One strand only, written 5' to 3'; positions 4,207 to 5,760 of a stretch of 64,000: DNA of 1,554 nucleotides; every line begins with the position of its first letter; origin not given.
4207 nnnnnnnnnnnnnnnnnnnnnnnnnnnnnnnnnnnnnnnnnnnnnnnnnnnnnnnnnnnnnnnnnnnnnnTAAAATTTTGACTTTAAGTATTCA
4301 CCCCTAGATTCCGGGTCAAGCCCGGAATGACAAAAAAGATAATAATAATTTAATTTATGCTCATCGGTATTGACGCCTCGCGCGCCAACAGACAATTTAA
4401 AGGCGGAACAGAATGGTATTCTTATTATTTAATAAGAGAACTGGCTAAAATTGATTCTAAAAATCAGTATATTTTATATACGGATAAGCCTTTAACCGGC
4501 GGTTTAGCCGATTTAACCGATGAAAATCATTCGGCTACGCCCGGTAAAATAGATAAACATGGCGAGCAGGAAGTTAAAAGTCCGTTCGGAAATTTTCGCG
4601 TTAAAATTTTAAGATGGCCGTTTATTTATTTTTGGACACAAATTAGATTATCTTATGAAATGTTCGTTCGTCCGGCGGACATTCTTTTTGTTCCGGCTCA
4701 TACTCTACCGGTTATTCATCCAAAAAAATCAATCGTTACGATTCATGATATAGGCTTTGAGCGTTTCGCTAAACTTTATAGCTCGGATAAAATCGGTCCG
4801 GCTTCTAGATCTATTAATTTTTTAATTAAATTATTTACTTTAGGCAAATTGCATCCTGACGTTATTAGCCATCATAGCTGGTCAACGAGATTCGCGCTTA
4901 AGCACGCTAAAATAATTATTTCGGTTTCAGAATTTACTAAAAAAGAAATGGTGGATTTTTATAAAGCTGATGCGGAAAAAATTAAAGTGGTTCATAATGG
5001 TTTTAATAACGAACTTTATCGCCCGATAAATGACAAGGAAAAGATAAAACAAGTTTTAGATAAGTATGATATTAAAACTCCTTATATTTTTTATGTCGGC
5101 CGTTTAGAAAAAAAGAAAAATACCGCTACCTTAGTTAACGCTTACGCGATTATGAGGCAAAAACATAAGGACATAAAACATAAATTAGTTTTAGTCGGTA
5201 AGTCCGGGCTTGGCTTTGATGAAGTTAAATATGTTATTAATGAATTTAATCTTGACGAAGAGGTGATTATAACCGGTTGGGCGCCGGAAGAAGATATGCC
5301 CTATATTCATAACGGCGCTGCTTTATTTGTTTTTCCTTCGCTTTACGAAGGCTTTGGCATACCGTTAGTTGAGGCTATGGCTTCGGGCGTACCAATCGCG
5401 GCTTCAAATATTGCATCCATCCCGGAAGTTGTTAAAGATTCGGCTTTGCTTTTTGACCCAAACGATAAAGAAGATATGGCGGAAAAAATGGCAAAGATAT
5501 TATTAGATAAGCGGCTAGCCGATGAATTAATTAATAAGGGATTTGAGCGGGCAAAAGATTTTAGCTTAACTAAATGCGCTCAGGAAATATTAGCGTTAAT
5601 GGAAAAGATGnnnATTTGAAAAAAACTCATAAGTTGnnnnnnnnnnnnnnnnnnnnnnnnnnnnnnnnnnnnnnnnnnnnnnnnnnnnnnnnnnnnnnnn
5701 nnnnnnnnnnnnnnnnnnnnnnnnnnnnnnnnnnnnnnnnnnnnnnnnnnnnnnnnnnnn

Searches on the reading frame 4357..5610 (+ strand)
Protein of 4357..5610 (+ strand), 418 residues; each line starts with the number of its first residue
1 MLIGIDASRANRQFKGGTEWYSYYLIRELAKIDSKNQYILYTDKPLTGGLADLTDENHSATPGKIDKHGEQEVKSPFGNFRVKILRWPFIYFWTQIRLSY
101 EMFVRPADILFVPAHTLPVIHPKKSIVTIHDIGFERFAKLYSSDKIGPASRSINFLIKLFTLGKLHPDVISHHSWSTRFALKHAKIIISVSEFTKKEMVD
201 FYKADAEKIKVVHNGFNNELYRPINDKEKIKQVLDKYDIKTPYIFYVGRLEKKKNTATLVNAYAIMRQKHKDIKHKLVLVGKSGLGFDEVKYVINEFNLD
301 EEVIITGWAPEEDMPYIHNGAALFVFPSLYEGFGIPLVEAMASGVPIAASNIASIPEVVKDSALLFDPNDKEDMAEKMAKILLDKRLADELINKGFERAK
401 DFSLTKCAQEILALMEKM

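Call 3: search_protein_families(library=pfam, proteins=[window:4357-5610:+], max_evalue=0.01)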
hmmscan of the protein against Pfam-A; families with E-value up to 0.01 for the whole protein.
window:4357-5610:+ (418 aa): 6 families
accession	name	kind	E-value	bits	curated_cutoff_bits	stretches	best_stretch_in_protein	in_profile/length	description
PF00534.26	Glycos_transf_1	-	4.8e-38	130.8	26.4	1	227-397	2-171/172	Glycosyl transferases group 1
PF13692.12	Glyco_trans_1_4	-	4.2e-30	105.3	27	1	242-384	2-142/142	Glycosyl transferases group 1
PF13439.12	Glyco_transf_4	-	2.2e-09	38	28.5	1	16-217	2-167/170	Glycosyltransferase Family 4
PF20706.3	GT4-conflict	-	2.3e-08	33.9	26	1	238-351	194-312/385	Family 4 Glycosyltransferase in conflict systems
PF13524.12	Glyco_trans_1_2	-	0.00014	22.3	25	1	277-412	17-143/144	Glycosyl transferase-like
PF13579.12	Glyco_trans_4_4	-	0.0063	17.3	29.7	0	174-215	118-158/158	Glycosyl transferase 4-like domain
